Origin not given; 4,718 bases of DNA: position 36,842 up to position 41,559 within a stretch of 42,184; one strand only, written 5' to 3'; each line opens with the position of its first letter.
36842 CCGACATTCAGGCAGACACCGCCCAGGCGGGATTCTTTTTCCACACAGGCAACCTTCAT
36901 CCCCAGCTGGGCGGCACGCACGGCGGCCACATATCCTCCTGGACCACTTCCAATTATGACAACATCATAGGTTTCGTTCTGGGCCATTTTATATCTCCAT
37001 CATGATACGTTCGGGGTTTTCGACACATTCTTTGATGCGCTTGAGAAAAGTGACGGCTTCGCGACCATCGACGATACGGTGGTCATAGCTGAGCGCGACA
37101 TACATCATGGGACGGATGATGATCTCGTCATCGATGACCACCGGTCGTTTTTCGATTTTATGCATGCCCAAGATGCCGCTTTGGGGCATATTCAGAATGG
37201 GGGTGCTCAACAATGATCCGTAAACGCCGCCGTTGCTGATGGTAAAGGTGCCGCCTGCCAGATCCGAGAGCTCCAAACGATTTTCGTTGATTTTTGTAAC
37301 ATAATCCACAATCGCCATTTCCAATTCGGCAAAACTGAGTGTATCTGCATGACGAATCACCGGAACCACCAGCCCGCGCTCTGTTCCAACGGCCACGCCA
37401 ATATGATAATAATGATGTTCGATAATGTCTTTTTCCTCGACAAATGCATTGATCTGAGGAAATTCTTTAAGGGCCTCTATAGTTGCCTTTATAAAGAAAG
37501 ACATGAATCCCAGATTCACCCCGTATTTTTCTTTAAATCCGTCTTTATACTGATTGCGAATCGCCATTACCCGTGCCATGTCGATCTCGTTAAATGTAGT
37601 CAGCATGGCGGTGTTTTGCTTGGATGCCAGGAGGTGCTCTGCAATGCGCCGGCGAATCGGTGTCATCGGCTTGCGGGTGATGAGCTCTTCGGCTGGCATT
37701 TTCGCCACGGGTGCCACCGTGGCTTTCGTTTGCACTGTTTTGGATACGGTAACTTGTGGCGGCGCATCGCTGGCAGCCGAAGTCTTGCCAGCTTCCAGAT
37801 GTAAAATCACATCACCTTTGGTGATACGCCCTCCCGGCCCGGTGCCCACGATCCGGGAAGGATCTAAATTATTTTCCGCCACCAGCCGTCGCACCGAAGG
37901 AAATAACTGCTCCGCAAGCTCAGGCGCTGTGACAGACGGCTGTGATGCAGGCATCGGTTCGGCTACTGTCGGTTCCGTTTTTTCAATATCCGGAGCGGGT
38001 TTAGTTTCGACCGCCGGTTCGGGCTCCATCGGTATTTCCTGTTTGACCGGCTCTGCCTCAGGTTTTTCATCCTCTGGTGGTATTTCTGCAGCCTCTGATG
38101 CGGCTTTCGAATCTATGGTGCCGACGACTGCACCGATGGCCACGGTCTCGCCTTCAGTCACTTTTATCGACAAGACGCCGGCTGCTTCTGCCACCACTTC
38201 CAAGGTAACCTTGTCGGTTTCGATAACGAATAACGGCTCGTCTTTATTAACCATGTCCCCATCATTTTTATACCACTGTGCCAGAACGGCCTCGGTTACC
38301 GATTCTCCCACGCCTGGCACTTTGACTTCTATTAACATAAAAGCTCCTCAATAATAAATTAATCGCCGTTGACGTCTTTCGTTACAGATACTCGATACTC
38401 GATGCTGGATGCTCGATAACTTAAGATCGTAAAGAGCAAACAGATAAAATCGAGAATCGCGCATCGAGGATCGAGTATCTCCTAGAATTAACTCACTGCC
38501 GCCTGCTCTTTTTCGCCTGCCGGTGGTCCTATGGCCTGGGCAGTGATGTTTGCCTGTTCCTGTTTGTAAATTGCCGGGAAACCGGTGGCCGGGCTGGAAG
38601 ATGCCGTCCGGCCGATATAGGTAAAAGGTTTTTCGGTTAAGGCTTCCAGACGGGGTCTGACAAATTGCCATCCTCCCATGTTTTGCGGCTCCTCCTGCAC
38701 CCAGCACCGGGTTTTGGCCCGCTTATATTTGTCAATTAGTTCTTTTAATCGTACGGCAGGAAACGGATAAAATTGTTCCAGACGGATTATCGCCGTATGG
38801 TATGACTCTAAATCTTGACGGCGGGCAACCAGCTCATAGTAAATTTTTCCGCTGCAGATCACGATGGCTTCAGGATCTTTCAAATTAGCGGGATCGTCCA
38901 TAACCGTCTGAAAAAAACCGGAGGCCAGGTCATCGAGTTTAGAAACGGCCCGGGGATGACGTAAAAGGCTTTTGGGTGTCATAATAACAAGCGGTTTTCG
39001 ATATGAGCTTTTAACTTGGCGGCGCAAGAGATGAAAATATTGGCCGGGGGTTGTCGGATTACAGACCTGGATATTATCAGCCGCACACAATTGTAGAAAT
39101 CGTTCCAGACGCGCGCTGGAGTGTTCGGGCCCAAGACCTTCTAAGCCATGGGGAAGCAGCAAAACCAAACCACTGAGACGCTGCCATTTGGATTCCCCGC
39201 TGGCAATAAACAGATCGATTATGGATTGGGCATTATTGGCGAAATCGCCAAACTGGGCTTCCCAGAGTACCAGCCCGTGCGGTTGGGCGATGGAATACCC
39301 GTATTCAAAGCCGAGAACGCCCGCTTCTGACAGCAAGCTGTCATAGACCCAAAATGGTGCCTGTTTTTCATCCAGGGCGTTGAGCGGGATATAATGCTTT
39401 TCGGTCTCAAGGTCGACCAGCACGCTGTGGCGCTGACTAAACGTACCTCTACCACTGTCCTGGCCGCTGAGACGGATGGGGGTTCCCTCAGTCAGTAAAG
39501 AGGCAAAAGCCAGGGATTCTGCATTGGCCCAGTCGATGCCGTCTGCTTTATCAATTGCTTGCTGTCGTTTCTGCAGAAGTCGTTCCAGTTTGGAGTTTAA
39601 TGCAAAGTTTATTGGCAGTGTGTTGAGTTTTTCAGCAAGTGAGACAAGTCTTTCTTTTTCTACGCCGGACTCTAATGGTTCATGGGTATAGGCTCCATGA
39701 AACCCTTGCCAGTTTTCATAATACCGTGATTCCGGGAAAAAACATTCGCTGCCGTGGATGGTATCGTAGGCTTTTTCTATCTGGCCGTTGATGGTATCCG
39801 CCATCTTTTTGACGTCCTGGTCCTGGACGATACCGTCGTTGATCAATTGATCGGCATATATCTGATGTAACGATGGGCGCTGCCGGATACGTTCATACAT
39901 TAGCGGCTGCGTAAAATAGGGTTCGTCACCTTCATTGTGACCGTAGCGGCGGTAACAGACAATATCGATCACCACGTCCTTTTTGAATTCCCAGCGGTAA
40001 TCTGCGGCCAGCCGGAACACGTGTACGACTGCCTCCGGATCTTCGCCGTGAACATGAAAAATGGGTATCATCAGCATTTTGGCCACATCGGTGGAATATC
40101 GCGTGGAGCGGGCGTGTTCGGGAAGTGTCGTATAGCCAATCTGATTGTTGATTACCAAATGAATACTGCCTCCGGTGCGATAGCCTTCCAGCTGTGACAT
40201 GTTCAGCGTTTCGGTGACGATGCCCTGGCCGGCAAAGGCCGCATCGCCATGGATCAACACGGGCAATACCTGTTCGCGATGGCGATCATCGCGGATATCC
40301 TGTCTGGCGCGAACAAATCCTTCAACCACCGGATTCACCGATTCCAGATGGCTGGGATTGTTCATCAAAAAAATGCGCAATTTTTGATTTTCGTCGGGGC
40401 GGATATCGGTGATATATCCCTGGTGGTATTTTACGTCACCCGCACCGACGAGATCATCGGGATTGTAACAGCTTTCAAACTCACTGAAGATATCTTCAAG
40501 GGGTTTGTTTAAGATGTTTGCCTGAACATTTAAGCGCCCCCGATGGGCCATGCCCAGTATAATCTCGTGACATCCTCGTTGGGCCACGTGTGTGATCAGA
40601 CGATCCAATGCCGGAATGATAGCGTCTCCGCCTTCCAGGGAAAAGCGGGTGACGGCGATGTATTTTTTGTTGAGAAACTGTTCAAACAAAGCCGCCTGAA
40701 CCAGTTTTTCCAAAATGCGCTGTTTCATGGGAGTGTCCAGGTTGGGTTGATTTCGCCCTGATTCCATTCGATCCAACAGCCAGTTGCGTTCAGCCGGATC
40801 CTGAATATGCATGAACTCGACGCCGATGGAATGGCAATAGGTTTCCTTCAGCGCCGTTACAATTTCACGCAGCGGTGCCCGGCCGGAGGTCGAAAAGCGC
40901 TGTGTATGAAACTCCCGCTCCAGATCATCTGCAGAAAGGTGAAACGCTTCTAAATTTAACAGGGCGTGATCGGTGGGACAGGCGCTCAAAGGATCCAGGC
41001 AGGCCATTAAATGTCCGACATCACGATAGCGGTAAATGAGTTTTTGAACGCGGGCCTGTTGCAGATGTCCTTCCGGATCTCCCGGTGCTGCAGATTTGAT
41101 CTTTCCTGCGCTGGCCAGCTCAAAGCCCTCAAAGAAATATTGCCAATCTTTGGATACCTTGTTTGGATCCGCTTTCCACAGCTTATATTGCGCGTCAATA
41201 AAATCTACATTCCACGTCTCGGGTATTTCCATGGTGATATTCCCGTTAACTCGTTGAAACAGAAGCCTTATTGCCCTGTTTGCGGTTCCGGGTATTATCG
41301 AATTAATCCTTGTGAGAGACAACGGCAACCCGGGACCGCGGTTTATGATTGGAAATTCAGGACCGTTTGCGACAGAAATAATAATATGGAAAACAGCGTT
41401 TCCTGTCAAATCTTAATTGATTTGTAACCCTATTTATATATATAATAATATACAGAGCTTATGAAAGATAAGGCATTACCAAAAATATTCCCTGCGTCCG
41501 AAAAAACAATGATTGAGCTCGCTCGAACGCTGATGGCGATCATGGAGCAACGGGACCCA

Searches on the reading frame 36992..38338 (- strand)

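Call 63: search_protein_families(library=pfam, proteins=[window:36992-38338:-], max_evalue=0.00001)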
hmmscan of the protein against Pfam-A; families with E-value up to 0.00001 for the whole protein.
window:36992-38338:- (449 aa): 3 families
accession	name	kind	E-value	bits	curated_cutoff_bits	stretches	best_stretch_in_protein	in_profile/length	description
PF00198.28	2-oxoacid_dh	-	5.8e-83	278.3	23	1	221-447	5-232/232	2-oxoacid dehydrogenases acyltransferase (catalytic domain)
PF00364.28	Biotin_lipoyl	-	1.3e-17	63.8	22.1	1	4-75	2-73/73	Biotin-requiring enzyme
PF02817.22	E3_binding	-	1.3e-12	48.2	23.7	1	147-177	5-35/36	e3 binding domain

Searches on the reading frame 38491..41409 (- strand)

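Call 63: search_protein_families(library=pfam, proteins=[window:38491-41409:-], max_evalue=0.00001)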
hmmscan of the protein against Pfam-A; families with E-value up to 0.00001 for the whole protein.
window:38491-41409:- (973 aa): 4 families
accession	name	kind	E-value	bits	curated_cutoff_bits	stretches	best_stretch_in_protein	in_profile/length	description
PF00676.26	E1_dh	-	4.4e-53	180.6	22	1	239-549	6-289/300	Dehydrogenase E1 component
PF02779.29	Transket_pyr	-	3.7e-46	157.4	27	1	624-817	2-173/174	Transketolase, pyrimidine binding domain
PF16870.10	OxoGdeHyase_C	-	3.6e-41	140.8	27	1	822-959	1-150/151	2-oxoglutarate dehydrogenase C-terminal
PF16078.10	2-oxogl_dehyd_N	-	1.8e-06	27.8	27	1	67-97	8-38/41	2-oxoglutarate dehydrogenase N-terminus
